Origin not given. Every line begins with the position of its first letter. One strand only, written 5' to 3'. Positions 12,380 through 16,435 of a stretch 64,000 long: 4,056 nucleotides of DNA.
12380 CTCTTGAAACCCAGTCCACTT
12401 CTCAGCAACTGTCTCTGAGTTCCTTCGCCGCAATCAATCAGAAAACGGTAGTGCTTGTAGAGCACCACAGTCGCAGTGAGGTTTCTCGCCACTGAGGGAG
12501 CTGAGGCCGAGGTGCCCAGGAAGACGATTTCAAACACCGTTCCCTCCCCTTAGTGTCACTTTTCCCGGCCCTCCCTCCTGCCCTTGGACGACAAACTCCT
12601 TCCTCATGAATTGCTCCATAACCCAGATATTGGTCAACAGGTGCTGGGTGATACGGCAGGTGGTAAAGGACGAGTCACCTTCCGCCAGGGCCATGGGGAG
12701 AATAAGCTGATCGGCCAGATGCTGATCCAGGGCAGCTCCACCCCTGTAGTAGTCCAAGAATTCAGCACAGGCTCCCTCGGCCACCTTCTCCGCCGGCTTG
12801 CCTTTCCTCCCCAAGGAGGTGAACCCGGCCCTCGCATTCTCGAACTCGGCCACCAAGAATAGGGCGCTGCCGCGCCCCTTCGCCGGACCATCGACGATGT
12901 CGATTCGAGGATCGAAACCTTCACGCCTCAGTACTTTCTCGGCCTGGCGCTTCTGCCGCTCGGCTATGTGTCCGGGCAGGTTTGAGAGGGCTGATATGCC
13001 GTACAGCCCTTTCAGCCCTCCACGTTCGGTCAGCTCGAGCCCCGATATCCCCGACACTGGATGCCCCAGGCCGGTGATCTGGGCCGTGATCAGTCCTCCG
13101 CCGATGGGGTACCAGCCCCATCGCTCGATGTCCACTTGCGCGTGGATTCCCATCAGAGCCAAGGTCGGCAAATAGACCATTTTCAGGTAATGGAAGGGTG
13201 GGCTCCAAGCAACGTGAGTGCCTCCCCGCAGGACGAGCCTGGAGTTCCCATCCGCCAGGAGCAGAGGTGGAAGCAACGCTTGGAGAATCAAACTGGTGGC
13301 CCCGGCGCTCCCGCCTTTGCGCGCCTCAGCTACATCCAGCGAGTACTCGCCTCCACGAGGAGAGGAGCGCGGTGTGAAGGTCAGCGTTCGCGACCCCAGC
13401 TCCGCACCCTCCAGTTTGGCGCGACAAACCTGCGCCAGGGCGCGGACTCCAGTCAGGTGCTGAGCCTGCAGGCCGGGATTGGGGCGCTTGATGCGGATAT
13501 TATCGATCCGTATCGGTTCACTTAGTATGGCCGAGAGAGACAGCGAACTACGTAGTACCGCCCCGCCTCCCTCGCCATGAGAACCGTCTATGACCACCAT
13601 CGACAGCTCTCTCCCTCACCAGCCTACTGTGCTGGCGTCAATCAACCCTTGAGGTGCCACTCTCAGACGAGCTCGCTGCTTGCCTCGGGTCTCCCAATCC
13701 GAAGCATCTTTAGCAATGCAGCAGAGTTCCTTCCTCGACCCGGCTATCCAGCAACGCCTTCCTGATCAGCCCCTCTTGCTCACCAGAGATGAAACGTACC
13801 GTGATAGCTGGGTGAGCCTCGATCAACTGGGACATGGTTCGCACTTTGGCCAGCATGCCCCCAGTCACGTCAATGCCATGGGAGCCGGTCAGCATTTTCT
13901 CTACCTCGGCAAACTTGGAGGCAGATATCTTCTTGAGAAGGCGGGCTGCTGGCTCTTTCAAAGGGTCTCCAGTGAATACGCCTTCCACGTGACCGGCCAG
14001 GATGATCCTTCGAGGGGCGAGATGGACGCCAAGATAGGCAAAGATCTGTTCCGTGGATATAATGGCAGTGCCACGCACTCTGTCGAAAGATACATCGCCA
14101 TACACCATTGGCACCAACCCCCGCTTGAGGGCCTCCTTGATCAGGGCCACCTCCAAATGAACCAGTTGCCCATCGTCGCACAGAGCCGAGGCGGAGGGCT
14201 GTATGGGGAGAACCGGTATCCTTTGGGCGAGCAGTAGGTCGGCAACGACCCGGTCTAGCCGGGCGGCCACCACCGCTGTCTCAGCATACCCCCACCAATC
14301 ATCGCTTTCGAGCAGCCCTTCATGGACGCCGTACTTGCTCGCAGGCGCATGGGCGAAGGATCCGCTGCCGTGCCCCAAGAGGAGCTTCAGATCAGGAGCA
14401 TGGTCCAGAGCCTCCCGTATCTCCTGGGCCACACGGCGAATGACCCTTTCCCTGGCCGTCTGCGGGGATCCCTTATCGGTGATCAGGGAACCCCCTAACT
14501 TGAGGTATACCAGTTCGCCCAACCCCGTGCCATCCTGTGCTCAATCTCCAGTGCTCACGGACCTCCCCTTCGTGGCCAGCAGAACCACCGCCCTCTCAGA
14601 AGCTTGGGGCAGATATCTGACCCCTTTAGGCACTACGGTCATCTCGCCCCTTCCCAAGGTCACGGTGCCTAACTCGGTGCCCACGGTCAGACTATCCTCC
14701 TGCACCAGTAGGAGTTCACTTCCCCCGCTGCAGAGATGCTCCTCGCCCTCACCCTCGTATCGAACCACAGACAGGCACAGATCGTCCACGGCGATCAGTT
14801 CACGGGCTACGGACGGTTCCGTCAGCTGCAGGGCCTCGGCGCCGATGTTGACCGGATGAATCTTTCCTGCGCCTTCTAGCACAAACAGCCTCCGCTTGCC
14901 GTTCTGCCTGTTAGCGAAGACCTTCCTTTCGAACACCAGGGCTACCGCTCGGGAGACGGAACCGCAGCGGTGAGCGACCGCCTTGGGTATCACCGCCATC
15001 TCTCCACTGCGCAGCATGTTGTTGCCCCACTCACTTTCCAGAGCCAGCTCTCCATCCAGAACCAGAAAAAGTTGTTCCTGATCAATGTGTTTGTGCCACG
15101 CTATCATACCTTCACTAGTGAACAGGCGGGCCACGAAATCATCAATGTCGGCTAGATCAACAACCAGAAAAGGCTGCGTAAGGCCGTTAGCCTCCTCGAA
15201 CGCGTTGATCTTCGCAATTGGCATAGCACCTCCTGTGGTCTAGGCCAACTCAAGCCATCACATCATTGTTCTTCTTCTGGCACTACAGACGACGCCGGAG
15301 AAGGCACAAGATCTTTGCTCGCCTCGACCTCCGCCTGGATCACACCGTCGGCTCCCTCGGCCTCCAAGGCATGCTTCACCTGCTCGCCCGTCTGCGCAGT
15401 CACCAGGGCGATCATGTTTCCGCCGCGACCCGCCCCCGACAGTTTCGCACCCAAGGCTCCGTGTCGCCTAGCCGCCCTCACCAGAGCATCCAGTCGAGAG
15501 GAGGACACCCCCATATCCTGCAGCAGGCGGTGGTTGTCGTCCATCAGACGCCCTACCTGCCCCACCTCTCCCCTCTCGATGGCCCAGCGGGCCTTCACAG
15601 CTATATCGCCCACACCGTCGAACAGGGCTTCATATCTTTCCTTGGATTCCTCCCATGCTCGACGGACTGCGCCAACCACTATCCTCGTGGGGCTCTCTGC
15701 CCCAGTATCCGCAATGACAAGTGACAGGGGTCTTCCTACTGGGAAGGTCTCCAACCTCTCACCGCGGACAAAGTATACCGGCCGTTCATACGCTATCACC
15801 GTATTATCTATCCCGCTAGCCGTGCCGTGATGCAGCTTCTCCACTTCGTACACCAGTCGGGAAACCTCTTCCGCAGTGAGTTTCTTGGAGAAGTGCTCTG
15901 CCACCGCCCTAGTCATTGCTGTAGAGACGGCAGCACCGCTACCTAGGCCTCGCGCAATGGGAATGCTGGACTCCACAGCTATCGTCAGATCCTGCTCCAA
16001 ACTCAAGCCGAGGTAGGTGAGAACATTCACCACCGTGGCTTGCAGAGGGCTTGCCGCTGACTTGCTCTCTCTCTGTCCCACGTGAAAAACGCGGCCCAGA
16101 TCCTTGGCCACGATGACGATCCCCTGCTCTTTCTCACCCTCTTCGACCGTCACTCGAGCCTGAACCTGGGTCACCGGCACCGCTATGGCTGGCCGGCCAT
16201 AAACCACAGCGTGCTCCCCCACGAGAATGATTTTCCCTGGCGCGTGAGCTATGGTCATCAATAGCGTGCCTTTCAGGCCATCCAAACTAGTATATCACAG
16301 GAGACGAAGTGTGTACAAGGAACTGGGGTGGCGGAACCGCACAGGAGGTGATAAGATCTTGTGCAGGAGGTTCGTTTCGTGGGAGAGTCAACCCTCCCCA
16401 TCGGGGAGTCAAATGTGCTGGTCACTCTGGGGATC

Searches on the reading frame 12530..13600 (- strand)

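Call 9: search_protein_families(library=pfam, proteins=[window:12530-13600:-], max_evalue=0.01)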
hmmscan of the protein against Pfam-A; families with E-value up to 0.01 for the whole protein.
window:12530-13600:- (356 aa): 2 families
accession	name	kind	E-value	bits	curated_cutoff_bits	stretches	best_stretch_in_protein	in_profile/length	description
PF01137.26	RTC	-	1e-78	264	27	1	9-337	2-220/221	RNA 3'-terminal phosphate cyclase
PF05189.18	RTC_insert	-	3.4e-21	76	23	1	191-285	1-101/102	RNA 3'-terminal phosphate cyclase (RTC), insert domain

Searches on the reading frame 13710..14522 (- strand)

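Call 9: search_protein_families(library=pfam, proteins=[window:13710-14522:-], max_evalue=0.01)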
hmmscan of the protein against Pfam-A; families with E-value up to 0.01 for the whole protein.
window:13710-14522:- (270 aa): 1 family
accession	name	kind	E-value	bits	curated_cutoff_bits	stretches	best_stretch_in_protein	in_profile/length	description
PF00696.33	AA_kinase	-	2.3e-34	119.6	24.9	1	7-237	5-226/234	Amino acid kinase family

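Call 76: search_protein_families(library=ncbifam, proteins=[window:13710-14522:-], max_evalue=0.00001)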
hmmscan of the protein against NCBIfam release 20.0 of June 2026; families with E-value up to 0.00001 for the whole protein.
window:13710-14522:- (270 aa): 2 families
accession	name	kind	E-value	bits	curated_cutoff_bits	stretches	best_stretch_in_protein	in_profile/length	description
NF040647.1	IPPK_Arch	equivalog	6.1e-53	179.7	120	1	7-266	3-257/259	isopentenyl phosphate kinase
NF000122.1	485965_fosC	equivalog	1.2e-06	28.7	350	1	94-234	14-148/182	fosfomycin resistance kinase FosC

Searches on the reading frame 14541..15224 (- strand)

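Call 9: search_protein_families(library=pfam, proteins=[window:14541-15224:-], max_evalue=0.01)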
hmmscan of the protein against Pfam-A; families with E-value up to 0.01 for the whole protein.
window:14541-15224:- (227 aa): 5 families
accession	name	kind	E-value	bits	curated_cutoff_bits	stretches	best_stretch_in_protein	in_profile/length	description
PF07883.17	Cupin_2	-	6.6e-10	39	27.2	1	40-94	10-65/70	Cupin domain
PF20510.4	HgmA_N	-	9.4e-08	32.1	20.2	1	164-205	141-183/273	Homogentisate 1,2-dioxygenase N-terminal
PF00190.28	Cupin_1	-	9.9e-07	28.9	22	1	32-97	37-111/151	Cupin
PF12852.13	Cupin_6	-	0.00081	19.6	26.7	0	35-104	18-92/183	Cupin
PF06052.18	3-HAO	-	0.00091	19.3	25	0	50-119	54-126/151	3-hydroxyanthranilic acid dioxygenase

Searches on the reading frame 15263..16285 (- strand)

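Call 9: search_protein_families(library=pfam, proteins=[window:15263-16285:-], max_evalue=0.01)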
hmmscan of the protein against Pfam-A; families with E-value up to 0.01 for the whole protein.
window:15263-16285:- (340 aa): 3 families
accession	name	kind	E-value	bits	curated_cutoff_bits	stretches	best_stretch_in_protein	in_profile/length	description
PF00288.32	GHMP_kinases_N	-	4.3e-17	62.6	22.3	1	90-166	12-84/87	GHMP kinases N terminal domain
PF08544.19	GHMP_kinases_C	-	3.8e-15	56.5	21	1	233-312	2-84/85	GHMP kinases C terminal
PF22700.2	MVD-like_N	-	0.00061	19.9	27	1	71-144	55-127/157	Diphosphomevalonate decarboxylase-like N-terminal domain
